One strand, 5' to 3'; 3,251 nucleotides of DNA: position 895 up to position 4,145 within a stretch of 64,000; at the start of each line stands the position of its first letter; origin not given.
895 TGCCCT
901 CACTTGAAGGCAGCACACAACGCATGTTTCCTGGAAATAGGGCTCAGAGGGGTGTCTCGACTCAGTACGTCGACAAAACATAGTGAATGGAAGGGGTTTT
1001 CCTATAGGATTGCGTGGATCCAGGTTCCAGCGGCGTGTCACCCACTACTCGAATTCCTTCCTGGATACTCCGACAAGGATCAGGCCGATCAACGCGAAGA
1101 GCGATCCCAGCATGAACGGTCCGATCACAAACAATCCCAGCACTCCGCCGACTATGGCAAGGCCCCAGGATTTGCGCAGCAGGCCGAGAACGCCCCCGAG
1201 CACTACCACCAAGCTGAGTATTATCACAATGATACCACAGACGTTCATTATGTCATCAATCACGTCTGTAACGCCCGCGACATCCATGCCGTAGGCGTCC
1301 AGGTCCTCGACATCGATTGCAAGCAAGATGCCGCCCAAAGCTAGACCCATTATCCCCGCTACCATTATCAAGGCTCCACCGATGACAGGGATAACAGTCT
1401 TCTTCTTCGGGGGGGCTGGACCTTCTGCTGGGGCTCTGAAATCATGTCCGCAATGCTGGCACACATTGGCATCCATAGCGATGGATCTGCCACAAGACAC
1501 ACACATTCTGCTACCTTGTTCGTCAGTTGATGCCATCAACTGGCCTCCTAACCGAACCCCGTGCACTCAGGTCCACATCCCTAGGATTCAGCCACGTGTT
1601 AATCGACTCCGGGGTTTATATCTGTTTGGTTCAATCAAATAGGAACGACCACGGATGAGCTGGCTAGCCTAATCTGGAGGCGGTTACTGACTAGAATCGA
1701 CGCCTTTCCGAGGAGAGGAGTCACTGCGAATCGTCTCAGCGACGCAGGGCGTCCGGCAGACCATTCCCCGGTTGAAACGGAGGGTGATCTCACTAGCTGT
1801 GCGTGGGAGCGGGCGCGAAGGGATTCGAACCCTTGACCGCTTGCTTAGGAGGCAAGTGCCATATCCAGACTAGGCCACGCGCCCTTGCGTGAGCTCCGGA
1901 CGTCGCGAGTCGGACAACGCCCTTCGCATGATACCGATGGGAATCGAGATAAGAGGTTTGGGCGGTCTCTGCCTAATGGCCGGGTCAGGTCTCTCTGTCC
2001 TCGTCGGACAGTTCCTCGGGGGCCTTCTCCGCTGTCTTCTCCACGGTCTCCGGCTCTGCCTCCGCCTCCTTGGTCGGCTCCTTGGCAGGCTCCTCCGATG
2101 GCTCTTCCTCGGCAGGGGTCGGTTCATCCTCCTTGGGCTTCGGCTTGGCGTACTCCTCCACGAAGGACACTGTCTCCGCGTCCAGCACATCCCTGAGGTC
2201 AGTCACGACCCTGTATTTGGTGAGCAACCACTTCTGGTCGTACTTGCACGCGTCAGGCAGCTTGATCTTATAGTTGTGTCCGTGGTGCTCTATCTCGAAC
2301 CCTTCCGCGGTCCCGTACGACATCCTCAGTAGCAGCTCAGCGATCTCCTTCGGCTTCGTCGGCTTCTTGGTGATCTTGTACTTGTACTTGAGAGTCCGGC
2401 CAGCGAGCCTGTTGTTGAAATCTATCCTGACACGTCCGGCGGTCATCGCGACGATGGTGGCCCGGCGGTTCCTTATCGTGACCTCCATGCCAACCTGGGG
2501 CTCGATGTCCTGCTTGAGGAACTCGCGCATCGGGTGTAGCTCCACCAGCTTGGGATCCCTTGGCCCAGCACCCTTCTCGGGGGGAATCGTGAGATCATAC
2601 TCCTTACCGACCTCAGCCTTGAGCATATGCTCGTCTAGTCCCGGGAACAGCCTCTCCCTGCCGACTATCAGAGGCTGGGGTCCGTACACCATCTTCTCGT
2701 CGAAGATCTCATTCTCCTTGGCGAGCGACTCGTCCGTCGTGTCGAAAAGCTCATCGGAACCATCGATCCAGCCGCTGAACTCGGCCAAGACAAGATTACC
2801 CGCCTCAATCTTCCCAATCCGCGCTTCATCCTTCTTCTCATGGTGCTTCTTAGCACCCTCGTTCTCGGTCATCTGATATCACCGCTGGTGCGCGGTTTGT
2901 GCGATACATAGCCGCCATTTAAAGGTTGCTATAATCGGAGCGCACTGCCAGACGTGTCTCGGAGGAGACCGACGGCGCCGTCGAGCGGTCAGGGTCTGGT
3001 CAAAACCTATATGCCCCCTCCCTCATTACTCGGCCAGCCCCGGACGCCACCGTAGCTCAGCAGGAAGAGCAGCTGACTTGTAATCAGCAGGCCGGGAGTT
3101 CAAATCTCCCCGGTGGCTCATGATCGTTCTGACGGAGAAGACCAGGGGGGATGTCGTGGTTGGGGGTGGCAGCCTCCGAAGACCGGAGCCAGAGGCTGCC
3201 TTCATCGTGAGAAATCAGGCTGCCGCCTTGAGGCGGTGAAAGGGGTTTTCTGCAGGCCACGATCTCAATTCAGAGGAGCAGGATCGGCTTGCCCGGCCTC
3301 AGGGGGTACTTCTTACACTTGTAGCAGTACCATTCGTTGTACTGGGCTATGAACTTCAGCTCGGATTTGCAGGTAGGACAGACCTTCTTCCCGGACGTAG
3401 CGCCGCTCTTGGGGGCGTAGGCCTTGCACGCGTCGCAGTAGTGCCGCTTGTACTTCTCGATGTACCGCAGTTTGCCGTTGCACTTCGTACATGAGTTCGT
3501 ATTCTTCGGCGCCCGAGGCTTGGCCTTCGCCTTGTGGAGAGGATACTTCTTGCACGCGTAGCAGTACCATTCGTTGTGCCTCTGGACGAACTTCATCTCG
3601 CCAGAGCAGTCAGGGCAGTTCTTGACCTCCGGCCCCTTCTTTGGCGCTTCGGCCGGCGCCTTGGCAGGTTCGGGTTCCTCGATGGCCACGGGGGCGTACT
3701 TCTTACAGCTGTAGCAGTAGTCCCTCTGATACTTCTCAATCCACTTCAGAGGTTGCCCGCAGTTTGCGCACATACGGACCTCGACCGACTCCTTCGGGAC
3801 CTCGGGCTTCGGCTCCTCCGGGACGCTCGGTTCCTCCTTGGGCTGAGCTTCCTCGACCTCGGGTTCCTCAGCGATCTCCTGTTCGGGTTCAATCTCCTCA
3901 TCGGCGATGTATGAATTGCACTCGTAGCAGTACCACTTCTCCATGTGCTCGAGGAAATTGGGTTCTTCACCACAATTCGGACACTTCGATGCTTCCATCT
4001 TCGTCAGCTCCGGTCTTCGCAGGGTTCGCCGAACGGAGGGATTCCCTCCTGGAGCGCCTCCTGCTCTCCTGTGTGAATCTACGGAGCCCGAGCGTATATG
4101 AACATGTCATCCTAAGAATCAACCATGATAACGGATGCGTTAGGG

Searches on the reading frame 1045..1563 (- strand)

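Call 91: search_protein_families(library=pfam, proteins=[window:1045-1563:-], max_evalue=0.01)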
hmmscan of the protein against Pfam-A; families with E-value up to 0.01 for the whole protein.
window:1045-1563:- (172 aa): 4 families
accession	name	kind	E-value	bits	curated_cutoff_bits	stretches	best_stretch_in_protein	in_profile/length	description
PF10571.15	UPF0547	-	7.9e-06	26.3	29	1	21-43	3-25/26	Uncharacterised protein family UPF0547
PF13248.11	Zn_ribbon_3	-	5e-05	23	27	1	21-42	5-26/26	zinc-ribbon domain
PF13240.11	Zn_Ribbon_1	-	0.00021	21.4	25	1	21-41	2-22/23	zinc-ribbon domain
PF12773.13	DZR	-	0.00025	21.6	27.3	1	18-39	24-45/45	Double zinc ribbon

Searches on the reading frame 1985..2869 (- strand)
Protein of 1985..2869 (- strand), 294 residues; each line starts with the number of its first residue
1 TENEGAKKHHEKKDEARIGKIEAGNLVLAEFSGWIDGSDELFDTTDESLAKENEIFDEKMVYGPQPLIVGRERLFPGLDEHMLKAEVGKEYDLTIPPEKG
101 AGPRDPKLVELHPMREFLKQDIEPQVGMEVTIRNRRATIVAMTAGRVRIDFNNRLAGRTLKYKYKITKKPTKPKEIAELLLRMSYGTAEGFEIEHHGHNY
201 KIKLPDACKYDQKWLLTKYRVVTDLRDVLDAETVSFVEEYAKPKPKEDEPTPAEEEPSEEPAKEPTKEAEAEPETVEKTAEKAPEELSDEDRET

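Call 91: search_protein_families(library=pfam, proteins=[window:1985-2869:-], max_evalue=0.01)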
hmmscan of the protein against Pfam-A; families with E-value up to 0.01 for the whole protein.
window:1985-2869:- (294 aa): 3 families
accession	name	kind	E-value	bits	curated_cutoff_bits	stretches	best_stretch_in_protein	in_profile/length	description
PF22199.2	FKBP26_IF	-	2.7e-14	53.3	27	1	111-153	2-44/46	FKBP26, IF domain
PF00254.34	FKBP_C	-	4.7e-05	24.1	21.1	1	52-105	21-75/94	FKBP-type peptidyl-prolyl cis-trans isomerase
PF18046.7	FKBP26_C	-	0.00039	21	27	1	175-240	3-71/72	FKBP26_C-terminal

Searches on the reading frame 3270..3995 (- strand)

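Call 20: search_protein_families(library=pfam, proteins=[window:3270-3995:-], max_evalue=0.001)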
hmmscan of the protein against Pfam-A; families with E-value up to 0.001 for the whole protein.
window:3270-3995:- (241 aa): 2 families
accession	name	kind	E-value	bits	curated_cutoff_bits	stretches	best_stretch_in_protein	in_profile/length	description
PF18912.6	DZR_2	-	2.3e-06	27.8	27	0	187-228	10-43/56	Double zinc ribbon domain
PF12773.13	DZR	-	1.9e-05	25.2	27.3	0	73-101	12-34/45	Double zinc ribbon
